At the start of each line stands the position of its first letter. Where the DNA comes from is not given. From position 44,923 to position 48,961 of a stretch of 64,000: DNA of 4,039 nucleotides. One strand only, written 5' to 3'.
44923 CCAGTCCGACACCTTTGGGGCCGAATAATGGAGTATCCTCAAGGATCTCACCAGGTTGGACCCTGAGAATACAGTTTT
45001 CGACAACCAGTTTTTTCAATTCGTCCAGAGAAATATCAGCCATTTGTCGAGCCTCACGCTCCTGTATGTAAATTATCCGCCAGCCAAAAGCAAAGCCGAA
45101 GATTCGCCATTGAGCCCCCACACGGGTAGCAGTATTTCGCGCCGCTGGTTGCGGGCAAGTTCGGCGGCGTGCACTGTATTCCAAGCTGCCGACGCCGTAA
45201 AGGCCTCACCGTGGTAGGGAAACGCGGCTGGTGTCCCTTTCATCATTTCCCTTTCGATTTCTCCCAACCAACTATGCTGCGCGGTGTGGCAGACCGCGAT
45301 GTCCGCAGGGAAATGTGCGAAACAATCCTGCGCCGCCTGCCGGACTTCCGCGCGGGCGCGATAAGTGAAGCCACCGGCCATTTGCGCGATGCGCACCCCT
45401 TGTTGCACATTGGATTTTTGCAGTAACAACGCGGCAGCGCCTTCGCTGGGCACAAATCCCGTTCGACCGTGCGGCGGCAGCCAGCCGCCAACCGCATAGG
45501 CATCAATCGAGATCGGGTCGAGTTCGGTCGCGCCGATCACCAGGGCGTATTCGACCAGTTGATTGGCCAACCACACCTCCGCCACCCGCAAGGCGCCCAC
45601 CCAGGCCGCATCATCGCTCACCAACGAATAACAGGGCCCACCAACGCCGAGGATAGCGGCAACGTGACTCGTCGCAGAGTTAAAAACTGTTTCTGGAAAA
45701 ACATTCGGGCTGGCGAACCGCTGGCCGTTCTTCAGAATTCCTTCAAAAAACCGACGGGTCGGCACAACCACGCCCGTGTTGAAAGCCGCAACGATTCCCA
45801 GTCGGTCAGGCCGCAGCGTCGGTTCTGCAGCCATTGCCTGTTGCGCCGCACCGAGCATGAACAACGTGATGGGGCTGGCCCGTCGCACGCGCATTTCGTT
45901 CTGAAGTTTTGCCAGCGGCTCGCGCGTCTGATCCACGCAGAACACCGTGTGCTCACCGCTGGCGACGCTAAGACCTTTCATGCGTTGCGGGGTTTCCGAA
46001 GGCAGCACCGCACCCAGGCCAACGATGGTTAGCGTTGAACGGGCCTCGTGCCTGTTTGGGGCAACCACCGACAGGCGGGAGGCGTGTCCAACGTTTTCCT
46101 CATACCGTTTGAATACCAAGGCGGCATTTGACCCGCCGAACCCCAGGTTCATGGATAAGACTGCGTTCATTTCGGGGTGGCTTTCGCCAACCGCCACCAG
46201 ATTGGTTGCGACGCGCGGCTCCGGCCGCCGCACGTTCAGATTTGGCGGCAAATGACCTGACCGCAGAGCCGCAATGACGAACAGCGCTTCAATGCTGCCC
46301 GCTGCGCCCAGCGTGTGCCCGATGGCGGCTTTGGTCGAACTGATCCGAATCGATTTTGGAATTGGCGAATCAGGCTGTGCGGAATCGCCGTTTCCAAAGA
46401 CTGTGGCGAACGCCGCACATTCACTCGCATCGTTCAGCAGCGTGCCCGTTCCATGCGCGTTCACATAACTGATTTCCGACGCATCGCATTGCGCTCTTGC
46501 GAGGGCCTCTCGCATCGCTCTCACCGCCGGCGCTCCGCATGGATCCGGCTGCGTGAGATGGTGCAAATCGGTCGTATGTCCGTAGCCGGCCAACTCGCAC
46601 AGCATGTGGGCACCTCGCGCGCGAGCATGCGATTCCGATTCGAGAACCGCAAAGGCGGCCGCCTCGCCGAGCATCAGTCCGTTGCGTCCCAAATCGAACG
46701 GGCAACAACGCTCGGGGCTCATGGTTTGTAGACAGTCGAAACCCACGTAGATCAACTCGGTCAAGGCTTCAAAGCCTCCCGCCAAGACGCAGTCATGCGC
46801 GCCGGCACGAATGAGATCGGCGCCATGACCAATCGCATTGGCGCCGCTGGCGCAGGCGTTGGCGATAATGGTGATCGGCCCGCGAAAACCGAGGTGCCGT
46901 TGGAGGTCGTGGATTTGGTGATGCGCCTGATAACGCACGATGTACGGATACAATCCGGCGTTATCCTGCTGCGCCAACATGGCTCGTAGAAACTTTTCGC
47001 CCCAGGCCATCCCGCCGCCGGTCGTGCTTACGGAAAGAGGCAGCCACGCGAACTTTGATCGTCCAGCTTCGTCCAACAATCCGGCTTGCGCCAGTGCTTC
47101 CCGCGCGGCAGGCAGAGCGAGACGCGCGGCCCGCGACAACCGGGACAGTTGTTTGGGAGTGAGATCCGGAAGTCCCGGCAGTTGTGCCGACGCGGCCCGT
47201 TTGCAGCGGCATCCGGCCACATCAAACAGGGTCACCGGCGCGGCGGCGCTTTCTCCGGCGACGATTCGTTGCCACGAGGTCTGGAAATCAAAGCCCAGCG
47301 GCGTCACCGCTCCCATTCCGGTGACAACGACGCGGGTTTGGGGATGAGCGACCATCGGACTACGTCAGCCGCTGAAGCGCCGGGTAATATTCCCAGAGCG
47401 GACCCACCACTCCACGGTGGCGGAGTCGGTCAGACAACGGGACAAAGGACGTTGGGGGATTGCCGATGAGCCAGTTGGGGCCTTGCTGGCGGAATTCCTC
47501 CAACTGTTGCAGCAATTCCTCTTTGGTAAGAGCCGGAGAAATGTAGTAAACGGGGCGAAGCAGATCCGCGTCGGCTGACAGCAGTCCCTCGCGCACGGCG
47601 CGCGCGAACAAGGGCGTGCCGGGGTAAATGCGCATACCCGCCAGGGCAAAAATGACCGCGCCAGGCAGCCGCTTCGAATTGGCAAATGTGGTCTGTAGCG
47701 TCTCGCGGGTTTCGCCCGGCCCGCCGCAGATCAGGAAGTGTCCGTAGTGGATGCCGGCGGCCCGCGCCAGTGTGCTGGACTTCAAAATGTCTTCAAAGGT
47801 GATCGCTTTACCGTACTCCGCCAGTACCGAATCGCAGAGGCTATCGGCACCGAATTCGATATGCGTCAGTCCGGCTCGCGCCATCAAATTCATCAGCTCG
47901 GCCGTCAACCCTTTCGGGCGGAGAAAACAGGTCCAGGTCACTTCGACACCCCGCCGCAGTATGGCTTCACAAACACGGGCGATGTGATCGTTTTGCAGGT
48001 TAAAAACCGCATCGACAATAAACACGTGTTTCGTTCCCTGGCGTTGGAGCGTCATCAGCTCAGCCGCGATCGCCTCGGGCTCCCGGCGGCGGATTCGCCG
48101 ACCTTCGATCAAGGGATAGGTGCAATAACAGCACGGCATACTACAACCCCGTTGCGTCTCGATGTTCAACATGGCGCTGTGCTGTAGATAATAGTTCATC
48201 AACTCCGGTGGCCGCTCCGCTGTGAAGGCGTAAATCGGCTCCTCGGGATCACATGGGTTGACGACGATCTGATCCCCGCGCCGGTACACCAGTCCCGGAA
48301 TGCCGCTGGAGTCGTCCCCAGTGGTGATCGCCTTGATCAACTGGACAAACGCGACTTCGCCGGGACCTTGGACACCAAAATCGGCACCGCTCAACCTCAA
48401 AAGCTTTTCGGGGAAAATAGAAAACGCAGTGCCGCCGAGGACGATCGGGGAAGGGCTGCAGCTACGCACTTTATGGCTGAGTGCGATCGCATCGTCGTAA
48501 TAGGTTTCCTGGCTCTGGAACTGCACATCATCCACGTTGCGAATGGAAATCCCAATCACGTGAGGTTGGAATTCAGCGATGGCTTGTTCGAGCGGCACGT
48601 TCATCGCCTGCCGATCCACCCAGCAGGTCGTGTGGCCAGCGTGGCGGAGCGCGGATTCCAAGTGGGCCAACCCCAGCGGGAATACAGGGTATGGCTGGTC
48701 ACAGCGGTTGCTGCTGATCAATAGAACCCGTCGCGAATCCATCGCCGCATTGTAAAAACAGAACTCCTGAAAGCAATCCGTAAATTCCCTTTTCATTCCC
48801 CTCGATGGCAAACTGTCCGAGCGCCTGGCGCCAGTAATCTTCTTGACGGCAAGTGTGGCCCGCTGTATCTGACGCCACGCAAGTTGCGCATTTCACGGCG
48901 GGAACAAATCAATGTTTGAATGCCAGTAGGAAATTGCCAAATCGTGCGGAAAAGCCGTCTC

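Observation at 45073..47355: KS and CLF-like domains fused in one 760-aa polypeptide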

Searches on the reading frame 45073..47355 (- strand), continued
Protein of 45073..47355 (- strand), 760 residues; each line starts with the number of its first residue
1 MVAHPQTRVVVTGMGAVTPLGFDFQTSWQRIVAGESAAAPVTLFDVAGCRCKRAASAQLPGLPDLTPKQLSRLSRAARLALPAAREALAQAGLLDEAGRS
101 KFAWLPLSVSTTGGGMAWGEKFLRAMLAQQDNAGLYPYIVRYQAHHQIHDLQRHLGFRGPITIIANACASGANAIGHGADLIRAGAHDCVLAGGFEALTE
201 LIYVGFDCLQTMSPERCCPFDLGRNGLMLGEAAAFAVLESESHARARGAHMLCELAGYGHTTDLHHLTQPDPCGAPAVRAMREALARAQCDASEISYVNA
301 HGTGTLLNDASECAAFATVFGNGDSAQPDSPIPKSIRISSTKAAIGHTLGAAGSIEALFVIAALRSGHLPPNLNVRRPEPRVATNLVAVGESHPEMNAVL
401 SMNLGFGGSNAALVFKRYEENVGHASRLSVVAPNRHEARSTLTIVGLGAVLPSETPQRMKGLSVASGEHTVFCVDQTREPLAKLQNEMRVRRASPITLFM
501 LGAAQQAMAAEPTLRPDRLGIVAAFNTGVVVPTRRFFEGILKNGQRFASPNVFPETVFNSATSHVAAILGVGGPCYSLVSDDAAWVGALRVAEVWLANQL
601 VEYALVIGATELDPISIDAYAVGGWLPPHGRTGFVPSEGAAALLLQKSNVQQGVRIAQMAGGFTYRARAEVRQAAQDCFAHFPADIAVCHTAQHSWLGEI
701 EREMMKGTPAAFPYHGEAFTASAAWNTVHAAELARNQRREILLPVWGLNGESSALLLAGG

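Call 69: find_encoding_contigs(protein=P0027, flank=10000, max_places=1)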
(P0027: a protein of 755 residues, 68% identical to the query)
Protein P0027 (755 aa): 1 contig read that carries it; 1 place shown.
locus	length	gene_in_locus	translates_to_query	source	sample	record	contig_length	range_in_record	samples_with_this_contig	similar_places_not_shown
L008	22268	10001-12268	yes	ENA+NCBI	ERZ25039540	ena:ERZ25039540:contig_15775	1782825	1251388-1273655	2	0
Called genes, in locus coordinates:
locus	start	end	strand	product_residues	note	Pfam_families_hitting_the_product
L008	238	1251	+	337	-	PF01972:SDH_protease (faint), PF25145:NfeD1b_N (weak), PF01343:Peptidase_S49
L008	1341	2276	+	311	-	-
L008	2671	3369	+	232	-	-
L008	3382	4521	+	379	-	PF04055:Radical_SAM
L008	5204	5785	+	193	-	PF00578:AhpC-TSA, PF08534:Redoxin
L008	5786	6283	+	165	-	PF04138:GtrA_DPMS_TM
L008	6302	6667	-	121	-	PF26997:DUF8322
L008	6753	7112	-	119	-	PF26995:DUF8321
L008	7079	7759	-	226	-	PF04794:YdjC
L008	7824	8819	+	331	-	PF00106:adh_short (weak), PF01073:3Beta_HSD, PF01370:Epimerase, PF02719:Polysacc_synt_2, PF05368:NmrA, PF13460:NAD_binding_10, PF16363:GDP_Man_Dehyd, PF07993:NAD_binding_4, +2 more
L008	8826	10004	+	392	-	PF13506:Glyco_transf_21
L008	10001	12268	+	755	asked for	PF00109:ketoacyl-synt, PF00108:Thiolase_N (weak), PF08545:ACP_syn_III (faint), PF02801:Ketoacyl-synt_C, PF00109:ketoacyl-synt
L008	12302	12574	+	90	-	PF00550:PP-binding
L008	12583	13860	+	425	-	PF01266:DAO (faint), PF01494:FAD_binding_3, PF04820:Trp_halogenase (weak), PF12831:FAD_oxidored (faint), PF13450:NAD_binding_8 (faint), PF04820:Trp_halogenase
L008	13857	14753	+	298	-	PF03279:Lip_A_acyltrans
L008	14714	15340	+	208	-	-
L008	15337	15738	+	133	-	PF07977:FabA, PF22818:ApeI-like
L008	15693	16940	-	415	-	PF00501:AMP-binding, PF13193:AMP-binding_C (weak)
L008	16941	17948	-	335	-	PF04055:Radical_SAM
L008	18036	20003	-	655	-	PF13231:PMT_2, PF13414:TPR_11, PF13414:TPR_11, PF13432:TPR_16, PF13424:TPR_12, PF13414:TPR_11, PF13432:TPR_16, PF00515:TPR_1, +18 more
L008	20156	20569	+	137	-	-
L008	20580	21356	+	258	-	PF01370:Epimerase (weak)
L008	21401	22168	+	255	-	PF01261:AP_endonuc_2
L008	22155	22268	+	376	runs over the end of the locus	PF01266:DAO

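Call 70: find_encoding_contigs(protein=P0061, flank=10000, max_places=1)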
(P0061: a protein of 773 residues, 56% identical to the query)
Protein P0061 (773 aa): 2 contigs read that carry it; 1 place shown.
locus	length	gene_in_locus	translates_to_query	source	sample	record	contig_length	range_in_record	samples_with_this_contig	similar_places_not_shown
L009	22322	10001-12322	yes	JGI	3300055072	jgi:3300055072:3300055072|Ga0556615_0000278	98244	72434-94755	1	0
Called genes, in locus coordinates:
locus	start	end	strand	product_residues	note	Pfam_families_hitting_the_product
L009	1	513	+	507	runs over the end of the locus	PF23357:DUF7088, PF09822:ABC_transp_aux, PF14258:DUF4350 (weak)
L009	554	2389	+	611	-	PF14238:DUF4340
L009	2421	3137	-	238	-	-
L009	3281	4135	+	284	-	PF01842:ACT, PF00551:Formyl_trans_N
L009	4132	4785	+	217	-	PF23198:PDE8A_N (weak), PF00072:Response_reg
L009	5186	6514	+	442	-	-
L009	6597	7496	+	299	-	-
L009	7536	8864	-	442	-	PF00884:Sulfatase, PF01663:Phosphodiest, PF16347:SGSH_C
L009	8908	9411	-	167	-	-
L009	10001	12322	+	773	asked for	PF00109:ketoacyl-synt, PF00108:Thiolase_N (weak), PF02801:Ketoacyl-synt_C, PF00109:ketoacyl-synt, PF08545:ACP_syn_III (weak)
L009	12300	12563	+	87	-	PF00550:PP-binding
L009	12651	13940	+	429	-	PF01494:FAD_binding_3, PF04820:Trp_halogenase, PF12831:FAD_oxidored (weak), PF13450:NAD_binding_8 (weak), PF04820:Trp_halogenase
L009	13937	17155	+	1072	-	PF03176:MMPL, PF03279:Lip_A_acyltrans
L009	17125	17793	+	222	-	-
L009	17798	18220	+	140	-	PF07977:FabA, PF22817:ApeP-like (weak), PF22818:ApeI-like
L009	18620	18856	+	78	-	-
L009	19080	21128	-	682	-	PF13231:PMT_2, PF13424:TPR_12, PF13432:TPR_16, PF14559:TPR_19, PF00515:TPR_1, PF07719:TPR_2, PF13432:TPR_16, PF00515:TPR_1, +19 more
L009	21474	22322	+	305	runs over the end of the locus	PF02517:Rce1-like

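Call 71: find_encoding_contigs(protein=P0079, flank=10000, max_places=1)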
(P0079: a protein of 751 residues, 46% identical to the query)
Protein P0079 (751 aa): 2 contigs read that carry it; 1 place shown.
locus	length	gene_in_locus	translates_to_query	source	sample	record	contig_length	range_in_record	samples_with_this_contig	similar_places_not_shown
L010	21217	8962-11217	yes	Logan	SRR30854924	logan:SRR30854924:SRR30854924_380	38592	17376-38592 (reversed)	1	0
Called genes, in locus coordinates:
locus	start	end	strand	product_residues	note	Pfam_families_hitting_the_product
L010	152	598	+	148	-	-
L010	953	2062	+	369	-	PF19865:DUF6338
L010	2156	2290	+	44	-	-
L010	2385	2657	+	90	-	PF02604:PhdYeFM_antitox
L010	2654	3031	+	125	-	PF01850:PIN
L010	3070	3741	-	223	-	-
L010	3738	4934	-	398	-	PF01594:AI-2E_transport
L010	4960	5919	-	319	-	PF00248:Aldo_ket_red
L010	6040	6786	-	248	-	PF01416:PseudoU_synth_1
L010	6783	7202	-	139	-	PF03652:RuvX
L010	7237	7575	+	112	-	-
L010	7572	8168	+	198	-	PF02545:Maf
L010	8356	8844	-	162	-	PF02657:SufE (weak)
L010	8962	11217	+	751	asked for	PF00109:ketoacyl-synt, PF02801:Ketoacyl-synt_C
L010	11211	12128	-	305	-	PF03279:Lip_A_acyltrans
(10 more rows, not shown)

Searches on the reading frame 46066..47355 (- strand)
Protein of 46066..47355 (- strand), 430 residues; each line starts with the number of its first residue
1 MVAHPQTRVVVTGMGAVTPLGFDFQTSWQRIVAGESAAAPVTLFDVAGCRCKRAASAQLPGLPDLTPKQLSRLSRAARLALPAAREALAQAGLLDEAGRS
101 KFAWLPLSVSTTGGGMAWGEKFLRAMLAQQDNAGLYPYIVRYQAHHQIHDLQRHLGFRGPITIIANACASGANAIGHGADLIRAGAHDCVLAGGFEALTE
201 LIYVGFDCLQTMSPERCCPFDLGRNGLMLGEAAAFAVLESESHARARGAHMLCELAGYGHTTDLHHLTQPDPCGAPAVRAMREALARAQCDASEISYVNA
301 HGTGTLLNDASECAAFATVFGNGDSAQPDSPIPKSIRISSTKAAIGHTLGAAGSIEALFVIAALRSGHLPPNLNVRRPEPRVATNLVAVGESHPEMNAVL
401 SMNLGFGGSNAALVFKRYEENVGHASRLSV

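Call 9: search_solved_structures(query=window:46066-47355:-, max_evalue=1e-20, show_alignments=1)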
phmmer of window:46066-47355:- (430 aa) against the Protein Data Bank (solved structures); distinct sequences matched with E-value up to 1e-20: 86 (the best 60 are shown).
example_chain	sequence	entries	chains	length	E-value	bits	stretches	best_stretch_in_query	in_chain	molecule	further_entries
4ls5_A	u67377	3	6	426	1e-69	238.8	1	6-419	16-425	3-oxoacyl-[acyl-carrier-protein] synthase 2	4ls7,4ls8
4ls6_A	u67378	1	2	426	1.3e-69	238.4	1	6-419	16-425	3-oxoacyl-[acyl-carrier-protein] synthase 2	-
1j3n_A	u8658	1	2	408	7.4e-69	236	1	7-417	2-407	3-oxoacyl-(acyl-carrier protein) synthase II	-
9s5h_B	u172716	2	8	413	7.3e-68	232.7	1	7-418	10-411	3-oxoacyl-(Acyl-carrier-protein) synthase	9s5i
4jga_A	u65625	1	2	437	2.5e-64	221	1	7-416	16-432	3-oxoacyl-[acyl-carrier-protein] synthase 2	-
5sxo_A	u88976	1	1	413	6.9e-64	219.6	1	7-420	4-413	3-oxoacyl-[acyl-carrier-protein] synthase 2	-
3o04_A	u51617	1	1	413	1.2e-63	218.8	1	7-420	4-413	beta-keto-acyl carrier protein synthase II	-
3e60_A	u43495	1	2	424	1.6e-63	218.4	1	7-420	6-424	3-oxoacyl-[acyl-carrier-protein ] synthase II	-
4ddo_A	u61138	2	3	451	1.9e-62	214.9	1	7-420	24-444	3-oxoacyl-[acyl-carrier-protein] synthase 2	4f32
2gqd_A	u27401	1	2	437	2.9e-62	214.3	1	6-419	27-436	3-oxoacyl-[acyl-carrier-protein] synthase 2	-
4b7v_A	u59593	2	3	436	5.6e-62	213.3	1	6-419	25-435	3-OXOACYL-[ACYL-CARRIER-PROTEIN] SYNTHASE 2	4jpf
8qm1_A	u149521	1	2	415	5.8e-62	213.3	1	6-419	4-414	3-oxoacyl-[acyl-carrier-protein] synthase 2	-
8cn8_A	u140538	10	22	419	7.8e-61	209.5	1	5-419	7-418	3-oxoacyl-[acyl-carrier-protein] synthase 2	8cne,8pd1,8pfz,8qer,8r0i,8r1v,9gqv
4jb6_A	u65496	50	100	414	2.3e-60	208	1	7-419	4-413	3-oxoacyl-[acyl-carrier-protein] synthase 2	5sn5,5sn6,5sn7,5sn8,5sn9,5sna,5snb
8pj0_A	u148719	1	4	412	2.6e-60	207.8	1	7-418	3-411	3-oxoacyl-[acyl-carrier-protein] synthase 2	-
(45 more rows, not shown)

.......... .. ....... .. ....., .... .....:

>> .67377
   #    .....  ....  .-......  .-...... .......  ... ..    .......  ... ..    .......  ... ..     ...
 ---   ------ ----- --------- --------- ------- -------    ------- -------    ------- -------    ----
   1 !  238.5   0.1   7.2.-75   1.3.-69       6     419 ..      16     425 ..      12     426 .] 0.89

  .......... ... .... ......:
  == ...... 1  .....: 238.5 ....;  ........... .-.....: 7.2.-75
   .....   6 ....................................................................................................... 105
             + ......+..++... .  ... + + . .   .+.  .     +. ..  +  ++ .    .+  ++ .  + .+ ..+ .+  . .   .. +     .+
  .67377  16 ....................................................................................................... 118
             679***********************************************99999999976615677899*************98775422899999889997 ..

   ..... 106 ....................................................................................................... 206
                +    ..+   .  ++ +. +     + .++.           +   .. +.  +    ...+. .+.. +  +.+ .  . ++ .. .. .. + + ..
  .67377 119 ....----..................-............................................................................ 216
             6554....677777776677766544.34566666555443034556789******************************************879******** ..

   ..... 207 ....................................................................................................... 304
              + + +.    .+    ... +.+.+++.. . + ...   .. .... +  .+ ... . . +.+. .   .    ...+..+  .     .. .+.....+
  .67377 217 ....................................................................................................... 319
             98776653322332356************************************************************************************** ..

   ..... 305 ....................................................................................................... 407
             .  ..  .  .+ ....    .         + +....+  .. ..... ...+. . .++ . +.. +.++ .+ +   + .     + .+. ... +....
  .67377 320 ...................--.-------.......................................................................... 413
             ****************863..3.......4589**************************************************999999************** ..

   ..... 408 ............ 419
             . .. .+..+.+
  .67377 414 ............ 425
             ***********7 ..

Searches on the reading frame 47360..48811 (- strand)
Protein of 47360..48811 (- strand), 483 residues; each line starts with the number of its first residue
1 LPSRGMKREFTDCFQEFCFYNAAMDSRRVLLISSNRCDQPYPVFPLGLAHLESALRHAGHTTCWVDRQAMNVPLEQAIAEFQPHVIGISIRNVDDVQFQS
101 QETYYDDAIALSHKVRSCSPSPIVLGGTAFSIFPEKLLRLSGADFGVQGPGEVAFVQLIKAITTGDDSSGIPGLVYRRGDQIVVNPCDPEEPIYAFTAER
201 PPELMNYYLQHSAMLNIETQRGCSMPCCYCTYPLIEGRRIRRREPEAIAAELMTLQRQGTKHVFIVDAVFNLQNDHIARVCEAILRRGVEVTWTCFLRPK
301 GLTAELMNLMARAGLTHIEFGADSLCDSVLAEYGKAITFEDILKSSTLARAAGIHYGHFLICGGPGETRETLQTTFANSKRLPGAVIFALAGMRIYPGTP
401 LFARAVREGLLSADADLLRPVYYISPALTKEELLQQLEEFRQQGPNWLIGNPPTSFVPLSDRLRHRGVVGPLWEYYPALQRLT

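Call 6: search_protein_families(library=pfam, proteins=[window:47360-48811:-], max_evalue=0.001)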
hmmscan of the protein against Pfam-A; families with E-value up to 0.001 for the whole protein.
window:47360-48811:- (483 aa): 2 families
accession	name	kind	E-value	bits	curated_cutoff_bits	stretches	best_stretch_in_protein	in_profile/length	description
PF04055.27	Radical_SAM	-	1.1e-23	84.7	29.5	1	217-375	1-162/166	Radical SAM superfamily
PF02310.24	B12-binding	-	1.6e-14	54.2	32.1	1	41-158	10-120/121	B12 binding domain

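Call 19: search_protein_families(library=ncbifam, proteins=[window:47360-48811:-], max_evalue=0.001)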
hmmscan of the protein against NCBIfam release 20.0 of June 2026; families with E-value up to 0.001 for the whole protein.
window:47360-48811:- (483 aa): 29 families (the best 25 are shown)
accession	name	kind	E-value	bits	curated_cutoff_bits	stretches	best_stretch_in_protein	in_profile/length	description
TIGR04072.2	rSAM_ladder_B12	equivalog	1.2e-122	409.7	360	1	28-473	1-438/443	lipid biosynthesis B12-binding/radical SAM protein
TIGR04385.1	B12_rSAM_cofa1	equivalog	2e-61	208.6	450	1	42-427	17-416/438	B12 lower ligand biosynthesis radical SAM protein BzaD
TIGR04428.1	B12_rSAM_trp_MT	equivalog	1.5e-42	145.7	500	2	29-184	2-159/558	tryptophan 2-C-methyltransferase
TIGR04367.1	HpnR_B12_rSAM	equivalog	5.4e-29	101.1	650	1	45-407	22-375/490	hopanoid C-3 methylase HpnR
TIGR04479.1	bcpD_PhpK_rSAM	subfamily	6.1e-29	100.8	600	1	135-376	163-403/504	PhpK family radical SAM P-methyltransferase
TIGR03471.1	HpnJ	equivalog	4.9e-26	91.6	577.6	1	102-440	79-428/472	hopanoid biosynthesis associated radical SAM protein HpnJ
NF033070.1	rSAM_AprD4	equivalog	2.4e-24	86.1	500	1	209-416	191-401/456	AprD4 family radical SAM diol-dehydratase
TIGR04014.1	B12_SAM_MJ_0865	equivalog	9.2e-24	84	360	1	114-376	63-330/434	methyl-coenzyme M reductase glutamine C-methyltransferase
NF045585.1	rSAM_slr0320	equivalog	7.4e-23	80.8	775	1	119-354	137-379/511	photosystem II high light acclimation radical SAM protein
TIGR02026.1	BchE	equivalog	3.1e-21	75.8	481.35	1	44-377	21-360/497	magnesium-protoporphyrin IX monomethyl ester anaerobic oxidative cyclase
TIGR04013.1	B12_SAM_MJ_1487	hypoth_equivalog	7.8e-21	74.3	251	1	120-401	71-353/382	TIGR04013 family B12-binding domain/radical SAM domain-containing protein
TIGR04295.1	B12_rSAM_oligo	hypoth_equivalog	2.8e-20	72.4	400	1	42-332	22-311/422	TIGR04295 family B12-binding domain-containing radical SAM protein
TIGR03975.1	rSAM_ocin_1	subfamily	7.7e-16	57.7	281.85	1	74-372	109-420/606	RiPP maturation radical SAM C-methyltransferase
NF050148.1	rSAM_ApyD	equivalog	3.3e-14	52.2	750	1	46-403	26-391/645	RiPP biosynthesis radical SAM protein ApyD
TIGR04190.1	B12_SAM_Ta0216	equivalog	9.6e-14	50.9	500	2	108-187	96-178/554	TIGR04190 family B12-binding domain/radical SAM domain protein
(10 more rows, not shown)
